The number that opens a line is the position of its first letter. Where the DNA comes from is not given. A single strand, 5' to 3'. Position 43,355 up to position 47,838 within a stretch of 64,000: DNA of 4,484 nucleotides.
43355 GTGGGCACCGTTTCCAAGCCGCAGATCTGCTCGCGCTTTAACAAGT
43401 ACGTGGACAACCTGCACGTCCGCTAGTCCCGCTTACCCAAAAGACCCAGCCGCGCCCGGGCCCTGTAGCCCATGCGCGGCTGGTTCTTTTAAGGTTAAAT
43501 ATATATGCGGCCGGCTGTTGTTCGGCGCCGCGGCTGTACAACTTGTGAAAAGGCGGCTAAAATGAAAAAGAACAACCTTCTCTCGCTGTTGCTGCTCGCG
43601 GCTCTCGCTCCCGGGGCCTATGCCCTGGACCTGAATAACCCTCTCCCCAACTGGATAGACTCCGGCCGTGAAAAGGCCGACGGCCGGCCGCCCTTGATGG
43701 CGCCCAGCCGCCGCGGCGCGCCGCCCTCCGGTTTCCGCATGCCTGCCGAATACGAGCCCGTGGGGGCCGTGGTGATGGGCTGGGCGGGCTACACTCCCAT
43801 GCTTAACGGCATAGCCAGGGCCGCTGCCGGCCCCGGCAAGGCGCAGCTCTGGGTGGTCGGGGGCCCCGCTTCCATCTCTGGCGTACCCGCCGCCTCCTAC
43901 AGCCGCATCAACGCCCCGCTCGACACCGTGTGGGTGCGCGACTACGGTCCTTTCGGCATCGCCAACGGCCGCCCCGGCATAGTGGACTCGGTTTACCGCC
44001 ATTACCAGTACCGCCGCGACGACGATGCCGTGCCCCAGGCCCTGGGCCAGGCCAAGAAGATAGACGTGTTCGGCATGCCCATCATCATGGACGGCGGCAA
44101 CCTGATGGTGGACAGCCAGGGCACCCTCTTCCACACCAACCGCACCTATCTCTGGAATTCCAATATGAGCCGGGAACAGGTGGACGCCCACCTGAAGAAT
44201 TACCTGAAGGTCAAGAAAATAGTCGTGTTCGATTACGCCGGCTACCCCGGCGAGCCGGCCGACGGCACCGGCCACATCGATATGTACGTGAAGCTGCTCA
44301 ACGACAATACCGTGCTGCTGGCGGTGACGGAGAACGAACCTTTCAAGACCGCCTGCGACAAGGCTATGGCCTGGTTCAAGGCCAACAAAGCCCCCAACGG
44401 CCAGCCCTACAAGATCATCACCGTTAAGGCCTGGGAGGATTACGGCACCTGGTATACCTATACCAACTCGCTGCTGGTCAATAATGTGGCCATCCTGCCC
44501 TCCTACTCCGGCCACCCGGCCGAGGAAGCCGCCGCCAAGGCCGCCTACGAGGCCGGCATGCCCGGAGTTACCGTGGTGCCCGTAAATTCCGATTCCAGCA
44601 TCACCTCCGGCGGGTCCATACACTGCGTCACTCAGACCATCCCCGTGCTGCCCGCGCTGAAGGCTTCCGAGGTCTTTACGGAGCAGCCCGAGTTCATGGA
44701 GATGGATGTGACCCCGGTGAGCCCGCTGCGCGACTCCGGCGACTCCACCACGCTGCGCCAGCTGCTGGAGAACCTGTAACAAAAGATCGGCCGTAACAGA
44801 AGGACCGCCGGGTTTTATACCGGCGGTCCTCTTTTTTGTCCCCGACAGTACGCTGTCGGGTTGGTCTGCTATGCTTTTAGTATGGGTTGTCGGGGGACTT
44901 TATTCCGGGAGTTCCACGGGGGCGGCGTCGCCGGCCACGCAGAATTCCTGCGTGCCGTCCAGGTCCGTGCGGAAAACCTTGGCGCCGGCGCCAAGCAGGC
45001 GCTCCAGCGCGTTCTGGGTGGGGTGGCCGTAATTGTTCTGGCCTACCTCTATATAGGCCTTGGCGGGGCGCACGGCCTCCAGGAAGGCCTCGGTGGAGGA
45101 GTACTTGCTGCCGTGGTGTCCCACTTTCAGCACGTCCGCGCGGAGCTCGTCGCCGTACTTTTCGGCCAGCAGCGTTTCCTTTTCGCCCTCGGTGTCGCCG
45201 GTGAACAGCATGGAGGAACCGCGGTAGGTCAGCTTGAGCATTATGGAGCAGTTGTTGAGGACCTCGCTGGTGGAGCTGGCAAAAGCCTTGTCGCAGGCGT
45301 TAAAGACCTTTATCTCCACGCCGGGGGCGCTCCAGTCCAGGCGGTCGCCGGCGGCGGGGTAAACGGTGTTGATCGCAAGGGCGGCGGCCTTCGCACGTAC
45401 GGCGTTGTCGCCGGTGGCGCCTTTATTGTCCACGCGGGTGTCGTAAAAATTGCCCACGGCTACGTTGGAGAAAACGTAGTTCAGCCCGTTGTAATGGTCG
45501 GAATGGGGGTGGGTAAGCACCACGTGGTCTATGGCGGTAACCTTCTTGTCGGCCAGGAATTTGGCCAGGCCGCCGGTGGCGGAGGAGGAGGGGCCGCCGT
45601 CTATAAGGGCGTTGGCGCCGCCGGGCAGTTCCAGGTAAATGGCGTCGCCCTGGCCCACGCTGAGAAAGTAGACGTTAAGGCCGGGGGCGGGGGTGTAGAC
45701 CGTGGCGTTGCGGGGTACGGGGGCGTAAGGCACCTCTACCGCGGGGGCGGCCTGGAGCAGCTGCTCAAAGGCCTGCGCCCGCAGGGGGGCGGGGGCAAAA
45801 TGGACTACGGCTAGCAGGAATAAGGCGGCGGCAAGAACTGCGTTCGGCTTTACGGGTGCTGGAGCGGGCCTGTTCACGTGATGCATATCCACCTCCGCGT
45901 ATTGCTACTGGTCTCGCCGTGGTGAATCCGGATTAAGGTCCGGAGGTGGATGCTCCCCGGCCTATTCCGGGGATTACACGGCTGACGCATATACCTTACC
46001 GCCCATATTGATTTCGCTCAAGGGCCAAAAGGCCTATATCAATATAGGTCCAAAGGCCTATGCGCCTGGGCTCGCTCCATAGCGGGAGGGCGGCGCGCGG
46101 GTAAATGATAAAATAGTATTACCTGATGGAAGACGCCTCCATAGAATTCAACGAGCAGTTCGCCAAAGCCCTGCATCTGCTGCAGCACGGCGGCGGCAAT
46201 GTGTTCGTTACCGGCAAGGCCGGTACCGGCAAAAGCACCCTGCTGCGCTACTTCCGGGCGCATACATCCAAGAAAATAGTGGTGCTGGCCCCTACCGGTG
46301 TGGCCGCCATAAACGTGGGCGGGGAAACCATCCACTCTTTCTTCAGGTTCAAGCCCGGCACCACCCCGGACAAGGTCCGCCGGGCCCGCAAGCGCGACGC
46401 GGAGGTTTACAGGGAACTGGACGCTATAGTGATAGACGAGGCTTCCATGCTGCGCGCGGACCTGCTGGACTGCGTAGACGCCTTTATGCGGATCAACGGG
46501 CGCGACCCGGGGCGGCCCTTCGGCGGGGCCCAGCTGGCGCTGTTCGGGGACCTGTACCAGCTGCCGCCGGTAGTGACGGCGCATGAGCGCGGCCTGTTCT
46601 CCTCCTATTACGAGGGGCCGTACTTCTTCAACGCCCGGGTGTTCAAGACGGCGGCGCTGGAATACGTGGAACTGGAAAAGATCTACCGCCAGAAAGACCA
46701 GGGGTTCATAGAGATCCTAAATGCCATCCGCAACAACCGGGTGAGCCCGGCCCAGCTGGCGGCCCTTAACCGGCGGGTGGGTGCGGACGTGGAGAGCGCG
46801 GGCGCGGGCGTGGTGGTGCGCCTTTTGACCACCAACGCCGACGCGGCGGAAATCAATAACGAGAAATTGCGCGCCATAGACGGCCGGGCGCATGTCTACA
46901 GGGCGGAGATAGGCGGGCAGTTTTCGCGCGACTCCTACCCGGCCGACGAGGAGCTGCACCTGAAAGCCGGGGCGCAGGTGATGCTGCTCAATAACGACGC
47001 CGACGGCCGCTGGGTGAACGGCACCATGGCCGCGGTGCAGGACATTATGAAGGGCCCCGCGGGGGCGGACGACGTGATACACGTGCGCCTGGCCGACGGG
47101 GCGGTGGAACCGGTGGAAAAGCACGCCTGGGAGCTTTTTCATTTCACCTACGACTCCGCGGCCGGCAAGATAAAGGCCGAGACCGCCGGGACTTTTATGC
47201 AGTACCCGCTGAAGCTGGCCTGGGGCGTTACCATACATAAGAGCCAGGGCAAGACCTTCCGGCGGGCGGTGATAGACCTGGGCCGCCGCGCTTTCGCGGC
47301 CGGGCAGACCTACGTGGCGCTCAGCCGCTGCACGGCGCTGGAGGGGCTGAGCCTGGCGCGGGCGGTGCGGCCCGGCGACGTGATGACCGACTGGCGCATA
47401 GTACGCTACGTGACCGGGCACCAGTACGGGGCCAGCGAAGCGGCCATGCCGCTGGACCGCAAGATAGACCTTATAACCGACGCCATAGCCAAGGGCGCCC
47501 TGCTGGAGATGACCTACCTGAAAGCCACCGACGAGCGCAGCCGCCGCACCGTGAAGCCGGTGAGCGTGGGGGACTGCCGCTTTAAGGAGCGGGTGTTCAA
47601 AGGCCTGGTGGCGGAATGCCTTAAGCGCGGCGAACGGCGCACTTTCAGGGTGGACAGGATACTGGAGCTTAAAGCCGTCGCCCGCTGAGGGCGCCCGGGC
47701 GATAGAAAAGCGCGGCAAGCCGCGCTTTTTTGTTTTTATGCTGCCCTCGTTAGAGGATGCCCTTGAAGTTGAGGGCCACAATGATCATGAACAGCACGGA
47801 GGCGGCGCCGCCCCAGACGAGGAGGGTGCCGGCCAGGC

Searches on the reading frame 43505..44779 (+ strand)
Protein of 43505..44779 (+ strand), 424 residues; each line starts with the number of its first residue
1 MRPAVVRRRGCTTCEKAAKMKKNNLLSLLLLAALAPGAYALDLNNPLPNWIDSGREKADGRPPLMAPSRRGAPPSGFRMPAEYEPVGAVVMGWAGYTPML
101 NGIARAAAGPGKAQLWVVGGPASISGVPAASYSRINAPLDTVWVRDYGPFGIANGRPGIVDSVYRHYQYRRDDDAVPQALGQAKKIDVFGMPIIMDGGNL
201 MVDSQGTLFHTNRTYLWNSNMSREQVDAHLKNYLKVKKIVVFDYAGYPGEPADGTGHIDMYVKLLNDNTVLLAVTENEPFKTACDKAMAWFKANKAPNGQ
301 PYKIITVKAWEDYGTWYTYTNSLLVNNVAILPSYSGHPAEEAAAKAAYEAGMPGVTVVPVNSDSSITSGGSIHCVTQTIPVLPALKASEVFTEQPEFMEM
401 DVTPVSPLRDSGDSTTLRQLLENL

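Call 8: search_protein_families(library=pfam, proteins=[window:43505-44779:+])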
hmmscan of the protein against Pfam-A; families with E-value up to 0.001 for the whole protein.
window:43505-44779:+ (424 aa): 1 family
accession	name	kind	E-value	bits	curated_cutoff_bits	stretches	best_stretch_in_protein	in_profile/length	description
PF04371.20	PAD_porph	-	2.7e-44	152.1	25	1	78-380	1-321/321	Porphyromonas-type peptidyl-arginine deiminase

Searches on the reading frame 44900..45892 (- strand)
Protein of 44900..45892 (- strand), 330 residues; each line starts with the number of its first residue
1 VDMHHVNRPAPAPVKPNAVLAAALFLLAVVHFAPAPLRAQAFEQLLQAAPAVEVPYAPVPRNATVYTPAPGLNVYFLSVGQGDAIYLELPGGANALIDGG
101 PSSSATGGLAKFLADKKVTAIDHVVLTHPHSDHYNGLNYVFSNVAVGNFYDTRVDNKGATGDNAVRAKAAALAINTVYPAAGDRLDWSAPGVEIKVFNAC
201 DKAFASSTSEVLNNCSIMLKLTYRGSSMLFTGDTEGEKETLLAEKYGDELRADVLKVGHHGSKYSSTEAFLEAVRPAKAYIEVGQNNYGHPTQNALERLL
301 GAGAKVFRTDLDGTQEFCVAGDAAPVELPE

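Call 8: search_protein_families(library=pfam, proteins=[window:44900-45892:-])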
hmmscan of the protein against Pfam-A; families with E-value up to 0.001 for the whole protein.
window:44900-45892:- (330 aa): 2 families
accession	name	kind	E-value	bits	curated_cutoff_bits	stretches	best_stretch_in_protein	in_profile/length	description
PF00753.33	Lactamase_B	-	1.8e-18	67.6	22.7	2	79-150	3-73/196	Metallo-beta-lactamase superfamily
PF12706.13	Lactamase_B_2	-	8.6e-08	32.4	27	1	95-240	3-149/200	Beta-lactamase superfamily domain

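Call 72: search_protein_families(library=ncbifam, proteins=[window:44900-45892:-], max_evalue=0.01)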
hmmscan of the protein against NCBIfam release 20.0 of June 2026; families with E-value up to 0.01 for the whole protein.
window:44900-45892:- (330 aa): 13 families
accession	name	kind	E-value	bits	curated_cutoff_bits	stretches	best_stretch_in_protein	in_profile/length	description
TIGR00361.1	ComEC_Rec2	equivalog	8.3e-29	100.2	190.05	1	70-313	439-663/663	DNA internalization-related competence protein ComEC/Rec2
NF049846.1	blaAHM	exception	4.4e-18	65.2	590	1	75-308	66-285/304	AHM family subclass B3-like metallo-beta-lactamase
NF008580.0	PRK11539.1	equivalog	7.4e-18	64.3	969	1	72-313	503-722/758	ComEC family protein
NF041809.1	Avs1a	equivalog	7.1e-13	48.1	420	2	203-305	243-347/387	AVAST type 1 anti-phage system MBL fold metallo-hydrolase Avs1a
NF058524.1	6A-MBL_enzyme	equivalog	2.9e-07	29.9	220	1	108-143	43-79/346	anti-phage 6A-MBL system MBL-fold protein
NF041257.1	GntH_guanitoxin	equivalog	3.7e-05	22.8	333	1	109-152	55-99/374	guanitoxin biosynthesis MBL fold metallo-hydrolase GntH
TIGR04558.1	SoxH_rel_PQQ_1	hypoth_equivalog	0.00012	21.3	300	1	95-153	46-103/285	quinoprotein relay system zinc metallohydrolase 1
TIGR02651.1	RNase_Z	equivalog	0.0009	18.4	292.95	1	115-142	46-73/302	ribonuclease Z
TIGR04559.1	SoxH_rel_PQQ_2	hypoth_equivalog_domain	0.0012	18.3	280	1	95-143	42-89/283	quinoprotein relay system zinc metallohydrolase 2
NF000801.0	PRK00055.1-3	equivalog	0.0015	17.7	252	1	115-139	48-72/307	ribonuclease Z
NF012229.1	bla_class_B_core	domain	0.0025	18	100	1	93-143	25-74/139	metallo-beta-lactamase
NF038231.1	MBL_Geo_Pelo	equivalog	0.0071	16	360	0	109-138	54-83/250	GPMC system MBL fold metallohydrolase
NF002558.0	PRK02126.1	subfamily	0.0081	15.2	315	0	112-141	39-68/345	ribonuclease Z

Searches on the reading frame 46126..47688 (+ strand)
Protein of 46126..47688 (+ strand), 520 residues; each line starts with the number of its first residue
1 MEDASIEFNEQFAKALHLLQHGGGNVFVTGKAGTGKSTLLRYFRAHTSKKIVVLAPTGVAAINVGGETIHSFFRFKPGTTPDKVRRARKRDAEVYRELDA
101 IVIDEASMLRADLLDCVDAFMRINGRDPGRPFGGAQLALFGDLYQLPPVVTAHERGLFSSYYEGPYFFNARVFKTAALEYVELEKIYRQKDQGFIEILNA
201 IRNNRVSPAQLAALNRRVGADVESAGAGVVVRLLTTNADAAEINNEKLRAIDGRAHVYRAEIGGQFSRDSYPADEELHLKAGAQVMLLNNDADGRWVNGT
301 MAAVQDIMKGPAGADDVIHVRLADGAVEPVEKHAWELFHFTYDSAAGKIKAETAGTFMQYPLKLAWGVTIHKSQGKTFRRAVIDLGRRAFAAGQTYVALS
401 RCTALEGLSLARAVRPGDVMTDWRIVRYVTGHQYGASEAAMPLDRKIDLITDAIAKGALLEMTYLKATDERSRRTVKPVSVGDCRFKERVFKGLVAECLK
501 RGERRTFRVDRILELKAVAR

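Call 44: search_protein_families(library=pfam, proteins=[window:46126-47688:+], max_evalue=0.01)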
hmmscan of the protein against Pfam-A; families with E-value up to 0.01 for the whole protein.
window:46126-47688:+ (520 aa): 15 families
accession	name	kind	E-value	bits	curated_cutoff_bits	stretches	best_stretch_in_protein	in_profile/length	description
PF05970.20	PIF1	-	1.1e-26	94.3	25.9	1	19-207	18-218/223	PIF1-like helicase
PF13604.12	AAA_30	-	1.4e-15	57.9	27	1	10-216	5-182/191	AAA domain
PF13245.12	AAA_19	-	5.3e-11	43.3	25.1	1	25-149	13-132/134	AAA domain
PF13280.12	WYL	-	1.6e-09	38.1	21.8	1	447-516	3-69/70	WYL domain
PF13191.12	AAA_16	-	2.1e-06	28.8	32.6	1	11-55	11-57/167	AAA ATPase domain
PF13401.12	AAA_22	-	8.8e-06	26.5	27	1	22-130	4-111/130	AAA domain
PF13479.12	AAA_24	-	8.4e-05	22.9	27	1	25-119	4-86/195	AAA domain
PF21530.3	Pif1_2B_dom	-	8.6e-05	22.6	23.9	1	272-304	11-44/47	DNA helicase Pif1, 2B domain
PF02689.20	Herpes_Helicase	-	0.00013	20.6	27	0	360-408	725-774/808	Helicase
PF01443.25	Viral_helicase1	-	0.0013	19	21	0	27-110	2-72/228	Viral superfamily 1 RNA helicase core domain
PF13555.12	AAA_29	-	0.0039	17.3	27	1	20-40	18-39/61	P-loop containing region of AAA domain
PF24389.1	ORC-CDC6-like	-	0.0049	16.1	27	1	23-50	32-59/571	ORC-CDC6-like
PF25199.1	nSTAND_NTPase5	-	0.0065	16.7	34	0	21-41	39-59/145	Novel STAND NTPase 5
PF00437.27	T2SSE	-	0.0089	15.2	24.9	0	10-42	129-161/370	Type II/IV secretion system protein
PF13238.12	AAA_18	-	0.0095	16.8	29.4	0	26-47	1-22/128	AAA domain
